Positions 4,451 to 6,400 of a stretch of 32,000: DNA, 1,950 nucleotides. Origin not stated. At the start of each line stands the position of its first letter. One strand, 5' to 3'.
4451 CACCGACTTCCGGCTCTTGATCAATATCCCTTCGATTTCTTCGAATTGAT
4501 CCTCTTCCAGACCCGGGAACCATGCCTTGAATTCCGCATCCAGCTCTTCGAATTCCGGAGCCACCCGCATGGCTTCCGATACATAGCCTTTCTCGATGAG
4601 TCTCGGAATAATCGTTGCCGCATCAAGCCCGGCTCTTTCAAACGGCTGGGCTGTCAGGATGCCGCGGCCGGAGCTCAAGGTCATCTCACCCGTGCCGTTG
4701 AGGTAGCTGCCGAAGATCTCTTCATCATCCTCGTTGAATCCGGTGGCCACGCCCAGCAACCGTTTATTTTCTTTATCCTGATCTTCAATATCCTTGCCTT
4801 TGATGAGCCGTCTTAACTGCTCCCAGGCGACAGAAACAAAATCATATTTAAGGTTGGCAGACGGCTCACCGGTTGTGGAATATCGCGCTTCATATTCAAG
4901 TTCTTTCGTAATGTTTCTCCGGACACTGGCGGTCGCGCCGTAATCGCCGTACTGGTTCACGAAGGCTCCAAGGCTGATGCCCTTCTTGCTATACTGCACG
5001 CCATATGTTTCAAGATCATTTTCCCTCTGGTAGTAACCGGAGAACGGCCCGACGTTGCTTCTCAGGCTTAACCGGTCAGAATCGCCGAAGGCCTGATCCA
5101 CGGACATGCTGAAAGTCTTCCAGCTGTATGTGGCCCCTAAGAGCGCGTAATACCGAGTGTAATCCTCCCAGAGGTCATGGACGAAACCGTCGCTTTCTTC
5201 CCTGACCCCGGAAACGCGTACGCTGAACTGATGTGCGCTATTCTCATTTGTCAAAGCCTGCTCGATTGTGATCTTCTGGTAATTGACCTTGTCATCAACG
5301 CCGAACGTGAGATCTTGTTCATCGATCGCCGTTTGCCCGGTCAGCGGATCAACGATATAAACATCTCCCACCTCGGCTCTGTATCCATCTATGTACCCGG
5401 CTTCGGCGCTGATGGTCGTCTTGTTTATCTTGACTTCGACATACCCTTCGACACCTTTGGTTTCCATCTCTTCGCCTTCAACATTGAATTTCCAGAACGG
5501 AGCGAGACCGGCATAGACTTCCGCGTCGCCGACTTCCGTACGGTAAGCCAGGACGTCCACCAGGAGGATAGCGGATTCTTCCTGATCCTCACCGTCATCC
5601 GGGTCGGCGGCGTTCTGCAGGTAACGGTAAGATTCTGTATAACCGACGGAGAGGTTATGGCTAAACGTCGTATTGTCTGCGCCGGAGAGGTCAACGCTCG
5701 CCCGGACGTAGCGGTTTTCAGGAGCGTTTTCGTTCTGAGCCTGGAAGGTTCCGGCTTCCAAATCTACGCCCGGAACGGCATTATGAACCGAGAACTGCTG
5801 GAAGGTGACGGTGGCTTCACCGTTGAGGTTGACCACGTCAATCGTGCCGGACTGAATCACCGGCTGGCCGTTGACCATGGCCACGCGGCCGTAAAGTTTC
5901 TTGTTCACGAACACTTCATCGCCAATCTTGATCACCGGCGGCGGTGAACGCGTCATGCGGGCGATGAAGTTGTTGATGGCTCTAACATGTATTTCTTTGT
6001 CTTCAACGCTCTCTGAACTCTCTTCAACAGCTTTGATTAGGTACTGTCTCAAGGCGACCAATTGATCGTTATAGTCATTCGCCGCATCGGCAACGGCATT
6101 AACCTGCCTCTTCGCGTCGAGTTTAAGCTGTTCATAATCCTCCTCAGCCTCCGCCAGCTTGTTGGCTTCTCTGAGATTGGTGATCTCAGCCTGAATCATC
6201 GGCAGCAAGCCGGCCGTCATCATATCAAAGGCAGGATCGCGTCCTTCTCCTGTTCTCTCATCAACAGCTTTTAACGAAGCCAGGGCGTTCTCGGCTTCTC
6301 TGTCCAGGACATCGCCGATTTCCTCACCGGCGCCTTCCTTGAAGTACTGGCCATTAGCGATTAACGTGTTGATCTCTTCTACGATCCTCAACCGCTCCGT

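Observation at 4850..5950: Beta-strand-rich, Tyr/Gly-rich segment with outer-membrane-barrel-like sequence character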

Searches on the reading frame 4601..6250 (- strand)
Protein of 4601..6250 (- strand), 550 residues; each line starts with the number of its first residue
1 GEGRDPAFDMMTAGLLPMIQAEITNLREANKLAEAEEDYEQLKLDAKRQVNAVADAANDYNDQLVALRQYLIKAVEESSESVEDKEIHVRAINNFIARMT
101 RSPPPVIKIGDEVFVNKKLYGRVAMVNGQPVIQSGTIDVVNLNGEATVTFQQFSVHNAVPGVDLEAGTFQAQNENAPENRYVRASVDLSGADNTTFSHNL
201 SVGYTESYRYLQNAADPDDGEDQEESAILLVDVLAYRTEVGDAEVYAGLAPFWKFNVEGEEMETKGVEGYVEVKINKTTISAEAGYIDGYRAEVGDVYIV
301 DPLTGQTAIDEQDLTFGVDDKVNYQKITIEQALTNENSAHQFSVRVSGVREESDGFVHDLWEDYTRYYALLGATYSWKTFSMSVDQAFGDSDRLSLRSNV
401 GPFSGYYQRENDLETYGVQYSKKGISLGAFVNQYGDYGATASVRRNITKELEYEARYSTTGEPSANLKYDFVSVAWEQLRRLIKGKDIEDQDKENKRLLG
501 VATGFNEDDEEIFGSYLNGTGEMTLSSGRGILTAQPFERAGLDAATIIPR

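Call 8: search_protein_families(library=pfam, proteins=[window:4601-6250:-], max_evalue=1)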
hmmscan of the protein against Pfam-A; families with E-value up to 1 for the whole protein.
window:4601-6250:- (550 aa): 2 families
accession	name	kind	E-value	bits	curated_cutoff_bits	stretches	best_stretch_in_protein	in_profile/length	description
PF14639.11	YqgF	-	0.11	12.8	35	0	496-524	5-33/150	Holliday-junction resolvase-like of SPT6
PF13339.11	AATF-Che1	-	0.14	13.2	24.7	1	26-81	29-92/137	Apoptosis antagonizing transcription factor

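Call 24: find_homologous_proteins(query=A1, max_evalue=0.001)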
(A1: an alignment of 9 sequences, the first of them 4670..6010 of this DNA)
Query A1 (9 sequences) (447 aa, profile of the alignment): 2 proteins with E <= 0.001 among 8000 candidates.
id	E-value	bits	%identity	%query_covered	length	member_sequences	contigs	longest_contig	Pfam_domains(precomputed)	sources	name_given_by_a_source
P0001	1.1e-160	553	64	100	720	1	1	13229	-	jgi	-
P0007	3.6e-105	371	24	59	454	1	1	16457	-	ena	-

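Call 31: predict_structure(alignment_id=A1)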
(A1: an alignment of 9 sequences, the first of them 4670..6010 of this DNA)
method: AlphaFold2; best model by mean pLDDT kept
length: 447 residues; sequences in the alignment: 9
mean_pLDDT: 59.5   pTM: 0.55
mean pLDDT of the five models: 59.5, 55.5, 52.9, 51.1, 50.6
residues with pLDDT >= 90: 3; 70-90: 169; 50-70: 113; < 50: 162
segments of 3 or more residues with pLDDT < 50: 1-51, 53-68, 91-94, 276-282, 365-375, 377-447
pLDDT, mean of each block of 10 residues (from residue 1): 35 36 37 33 33 43 42 61 64 55 75 72 77 60 78 82 83 78 76 87 78 61 59 59 81 76 86 55 71 85 84 77 75 71 65 61 44 43 38 36 36 36 30 28 23
secondary structure, 60 per line:
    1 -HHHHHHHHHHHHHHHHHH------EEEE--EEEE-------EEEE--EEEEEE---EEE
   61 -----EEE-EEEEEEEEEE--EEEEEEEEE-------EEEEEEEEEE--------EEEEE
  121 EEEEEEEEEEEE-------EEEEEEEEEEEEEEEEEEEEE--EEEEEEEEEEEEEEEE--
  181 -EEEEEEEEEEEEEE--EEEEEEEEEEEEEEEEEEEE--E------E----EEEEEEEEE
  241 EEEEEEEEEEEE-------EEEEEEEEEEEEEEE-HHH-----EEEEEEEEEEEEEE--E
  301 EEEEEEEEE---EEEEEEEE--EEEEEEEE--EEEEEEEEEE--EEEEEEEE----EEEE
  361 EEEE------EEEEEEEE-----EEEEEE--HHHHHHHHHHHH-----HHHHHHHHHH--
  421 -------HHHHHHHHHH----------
elements in order: H2-19 E26-29 E32-35 E43-46 E49-54 E58-60 E66-68 E70-79 E82-90 E98-107 E116-132 E140-160 E163-178 E182-195 E198-217 E232-252 E260-274 E284-297 E300-309 E313-320 E323-330 E333-342 E345-352 E357-364 E371-378 E384-389 H392-403 H409-418 H428-437

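Call 34: fold_search(model_id=the predicted structure, library=pdb)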
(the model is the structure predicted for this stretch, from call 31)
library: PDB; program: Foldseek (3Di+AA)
matches with E <= 10: 711; with E <= 0.001: 10
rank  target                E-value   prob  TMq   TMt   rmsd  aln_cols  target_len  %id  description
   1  9i95_A                1.3e-04  1.00  0.26  0.22  14.8       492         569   10  Cryo-EM structure of Shigella flexneri LptDE bound by a Bicyclic peptide molecule (Compound 4) (released 2025-10-15)
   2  9ia5_A                1.8e-04  1.00  0.25  0.18  18.8       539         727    9  LpDEM from Escherichia coli (released 2025-12-10)
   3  5nec_A                3.1e-04  1.00  0.38  0.29  10.7       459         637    8  Crystal structure of the siderophore receptor PiuD from Pseudomonas aeruginosa (released 2018-02-07)
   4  5nec_B                3.2e-04  1.00  0.40  0.29  10.4       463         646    7  Crystal structure of the siderophore receptor PiuD from Pseudomonas aeruginosa (released 2018-02-07)
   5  5ixm_E                4.0e-04  1.00  0.26  0.23  14.7       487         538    9  The LPS Transporter LptDE from Yersinia pestis, core complex (released 2016-05-18)
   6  9ia2_A                4.7e-04  0.99  0.26  0.18  16.2       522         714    9  LpDEM from Escherichia coli (released 2025-12-10)
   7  5ixm_C                4.9e-04  1.00  0.25  0.22  18.5       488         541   10  The LPS Transporter LptDE from Yersinia pestis, core complex (released 2016-05-18)
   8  3qlb_A                5.6e-04  1.00  0.33  0.24  14.6       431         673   10  Enantiopyochelin outer membrane TonB-dependent transporter from Pseudomonas fluorescens bound to the ferri-enantiopyoc (released 2011-12-07)
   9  9kn3_A                5.9e-04  0.99  0.26  0.17  16.4       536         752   10  Cryo-EM structure of LptDEM complex from Escherichia coli (released 2025-07-23)
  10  5iv9_A                6.2e-04  1.00  0.29  0.19  17.6       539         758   10  The LPS Transporter LptDE from Klebsiella pneumoniae, full-length (released 2016-05-18)
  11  1nqg                  1.1e-03  1.00  0.32  0.27  12.7       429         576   11  OUTER MEMBRANE COBALAMIN TRANSPORTER (BTUB) FROM E. COLI, WITH BOUND CALCIUM (released 2003-04-29)
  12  4aip_B                1.8e-03  1.00  0.38  0.28  10.6       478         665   11  The FrpB iron transporter from Neisseria meningitidis (F3-3 variant) (released 2013-01-23)
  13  4aip_A                1.9e-03  1.00  0.39  0.29  10.3       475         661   11  The FrpB iron transporter from Neisseria meningitidis (F3-3 variant) (released 2013-01-23)
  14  8a60_A                1.9e-03  1.00  0.32  0.24  15.1       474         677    8  Crystal structure of FhuA in complex with the superinfection exclusion lipoprotein Llp (released 2022-10-05)
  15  4b7o                  2.1e-03  1.00  0.38  0.28  10.2       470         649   10  THE FrpB IRON TRANSPORTER FROM NEISSERIA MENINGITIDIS (F5-1 VARIANT) APOPROTEIN FORM (released 2013-01-23)
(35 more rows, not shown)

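Call 49: search_protein_families(library=ncbifam, proteins=[window:4601-6250:-], max_evalue=0.1)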
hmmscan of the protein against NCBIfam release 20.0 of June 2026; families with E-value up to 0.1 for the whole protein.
window:4601-6250:- (550 aa): 0 families

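Call 69: find_related_loci(query=A3, collection=metagenome_contigs, flank=10000)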
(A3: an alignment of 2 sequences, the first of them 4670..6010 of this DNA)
Query A3 (447 aa) in metagenome_contigs; peptide patterns used: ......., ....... (x = any residue, [..] = any of these).
101 stretches matched a pattern, but none encodes a relative of the query by tblastn (E <= 1e-3).

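Call 71: find_related_loci(query=A4, collection=metagenome_contigs, flank=10000)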
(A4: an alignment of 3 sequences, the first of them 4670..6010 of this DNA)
Query A4 (447 aa) in metagenome_contigs; peptide patterns used: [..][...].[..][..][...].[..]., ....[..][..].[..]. (x = any residue, [..] = any of these).
181 stretches matched a pattern, but none encodes a relative of the query by tblastn (E <= 1e-3).
